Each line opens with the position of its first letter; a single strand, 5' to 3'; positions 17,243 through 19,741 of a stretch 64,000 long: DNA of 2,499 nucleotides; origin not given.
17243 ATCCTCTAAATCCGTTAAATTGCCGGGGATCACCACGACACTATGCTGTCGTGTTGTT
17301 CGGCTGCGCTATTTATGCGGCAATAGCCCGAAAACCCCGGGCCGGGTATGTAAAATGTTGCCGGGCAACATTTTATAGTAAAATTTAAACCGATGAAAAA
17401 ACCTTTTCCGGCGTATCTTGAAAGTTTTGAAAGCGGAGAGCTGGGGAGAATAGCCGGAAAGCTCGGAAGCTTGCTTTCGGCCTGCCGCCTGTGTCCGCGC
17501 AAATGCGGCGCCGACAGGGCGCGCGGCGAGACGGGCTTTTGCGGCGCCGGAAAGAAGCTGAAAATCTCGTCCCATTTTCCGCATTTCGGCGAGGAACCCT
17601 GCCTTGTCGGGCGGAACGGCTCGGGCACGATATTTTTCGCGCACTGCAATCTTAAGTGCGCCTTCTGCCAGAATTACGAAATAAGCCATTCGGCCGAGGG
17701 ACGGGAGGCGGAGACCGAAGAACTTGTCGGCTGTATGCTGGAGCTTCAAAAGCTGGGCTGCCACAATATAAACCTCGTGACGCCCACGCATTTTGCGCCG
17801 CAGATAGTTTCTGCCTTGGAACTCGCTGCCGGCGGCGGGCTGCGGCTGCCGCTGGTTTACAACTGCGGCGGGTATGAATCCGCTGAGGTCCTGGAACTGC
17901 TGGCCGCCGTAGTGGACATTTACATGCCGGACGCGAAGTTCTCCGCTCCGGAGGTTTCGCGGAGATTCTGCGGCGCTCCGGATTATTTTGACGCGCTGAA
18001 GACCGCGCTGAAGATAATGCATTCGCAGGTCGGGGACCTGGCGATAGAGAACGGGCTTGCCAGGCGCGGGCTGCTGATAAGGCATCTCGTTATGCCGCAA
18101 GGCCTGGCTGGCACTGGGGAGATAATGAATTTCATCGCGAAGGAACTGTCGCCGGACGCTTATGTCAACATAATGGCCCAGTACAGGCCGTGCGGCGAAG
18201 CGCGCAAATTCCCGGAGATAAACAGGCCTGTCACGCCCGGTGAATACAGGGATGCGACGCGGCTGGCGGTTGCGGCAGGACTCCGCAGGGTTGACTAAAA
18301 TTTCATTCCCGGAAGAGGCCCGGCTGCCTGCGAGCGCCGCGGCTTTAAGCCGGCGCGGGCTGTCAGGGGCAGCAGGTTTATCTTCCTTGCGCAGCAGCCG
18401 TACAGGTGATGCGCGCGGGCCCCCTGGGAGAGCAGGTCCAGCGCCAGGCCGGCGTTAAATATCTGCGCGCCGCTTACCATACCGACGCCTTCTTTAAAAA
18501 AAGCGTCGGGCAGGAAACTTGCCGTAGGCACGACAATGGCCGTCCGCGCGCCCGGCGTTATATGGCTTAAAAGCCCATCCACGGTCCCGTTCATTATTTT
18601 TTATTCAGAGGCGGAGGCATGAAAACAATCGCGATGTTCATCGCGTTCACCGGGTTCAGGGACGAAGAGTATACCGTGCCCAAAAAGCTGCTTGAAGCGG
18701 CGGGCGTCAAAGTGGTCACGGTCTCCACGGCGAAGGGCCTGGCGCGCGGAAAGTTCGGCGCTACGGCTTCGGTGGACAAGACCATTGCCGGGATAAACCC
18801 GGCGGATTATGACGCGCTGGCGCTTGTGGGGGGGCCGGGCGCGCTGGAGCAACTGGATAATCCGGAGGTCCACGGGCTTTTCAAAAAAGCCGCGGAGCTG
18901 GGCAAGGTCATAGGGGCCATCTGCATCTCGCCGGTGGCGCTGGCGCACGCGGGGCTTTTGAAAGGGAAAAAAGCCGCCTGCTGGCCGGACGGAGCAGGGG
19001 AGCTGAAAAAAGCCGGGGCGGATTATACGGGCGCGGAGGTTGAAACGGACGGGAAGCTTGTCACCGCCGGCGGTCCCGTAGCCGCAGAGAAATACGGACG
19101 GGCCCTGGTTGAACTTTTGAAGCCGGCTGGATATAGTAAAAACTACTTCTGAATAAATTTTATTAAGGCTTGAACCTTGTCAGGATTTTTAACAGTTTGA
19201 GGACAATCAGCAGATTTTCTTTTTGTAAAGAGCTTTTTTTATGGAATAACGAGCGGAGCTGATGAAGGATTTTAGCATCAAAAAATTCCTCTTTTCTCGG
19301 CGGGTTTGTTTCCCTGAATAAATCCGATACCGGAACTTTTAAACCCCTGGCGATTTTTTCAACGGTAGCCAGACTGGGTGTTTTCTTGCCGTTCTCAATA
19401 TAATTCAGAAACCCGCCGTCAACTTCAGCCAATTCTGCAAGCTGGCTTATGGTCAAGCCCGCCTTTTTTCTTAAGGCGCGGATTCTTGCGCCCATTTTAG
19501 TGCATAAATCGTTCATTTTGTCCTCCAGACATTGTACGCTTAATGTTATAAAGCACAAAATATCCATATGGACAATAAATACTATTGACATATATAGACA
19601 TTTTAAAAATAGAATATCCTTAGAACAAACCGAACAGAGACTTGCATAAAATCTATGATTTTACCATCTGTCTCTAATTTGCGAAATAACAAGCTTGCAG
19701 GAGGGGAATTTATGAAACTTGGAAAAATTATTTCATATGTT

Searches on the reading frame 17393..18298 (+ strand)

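Call 77: search_protein_families(library=pfam, proteins=[window:17393-18298:+], max_evalue=0.001)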
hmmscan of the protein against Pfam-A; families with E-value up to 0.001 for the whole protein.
window:17393-18298:+ (301 aa): 1 family
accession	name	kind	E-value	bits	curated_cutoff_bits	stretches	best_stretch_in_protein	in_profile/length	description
PF04055.27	Radical_SAM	-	2.6e-09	37.9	29.5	1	80-209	2-136/166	Radical SAM superfamily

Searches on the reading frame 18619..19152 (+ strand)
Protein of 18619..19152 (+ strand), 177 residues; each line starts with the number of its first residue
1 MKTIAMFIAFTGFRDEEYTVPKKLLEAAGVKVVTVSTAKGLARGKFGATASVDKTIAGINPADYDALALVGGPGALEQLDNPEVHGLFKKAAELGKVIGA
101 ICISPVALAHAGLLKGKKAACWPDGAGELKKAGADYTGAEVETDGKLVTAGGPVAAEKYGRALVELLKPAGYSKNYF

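Call 77: search_protein_families(library=pfam, proteins=[window:18619-19152:+], max_evalue=0.001)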
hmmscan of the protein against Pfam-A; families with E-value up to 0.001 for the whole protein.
window:18619-19152:+ (177 aa): 1 family
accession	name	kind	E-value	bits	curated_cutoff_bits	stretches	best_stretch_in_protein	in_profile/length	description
PF01965.30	DJ-1_PfpI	-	9.3e-39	133.3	26.6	1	3-165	2-164/165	DJ-1/PfpI family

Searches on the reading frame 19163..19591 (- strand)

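Call 77: search_protein_families(library=pfam, proteins=[window:19163-19591:-], max_evalue=0.001)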
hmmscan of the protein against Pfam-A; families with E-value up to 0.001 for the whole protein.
window:19163-19591:- (142 aa): 4 families
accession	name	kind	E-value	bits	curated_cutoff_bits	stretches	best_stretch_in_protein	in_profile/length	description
PF01381.28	HTH_3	-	1.1e-13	51.4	23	1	37-91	1-55/55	Helix-turn-helix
PF13560.12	HTH_31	-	1.4e-13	51.3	27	1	33-89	2-59/64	Helix-turn-helix domain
PF12844.13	HTH_19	-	1.8e-11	44.2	30.2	1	34-95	1-62/64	Helix-turn-helix domain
PF13443.12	HTH_26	-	4e-07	30.6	22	1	36-92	1-58/63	Cro/C1-type HTH DNA-binding domain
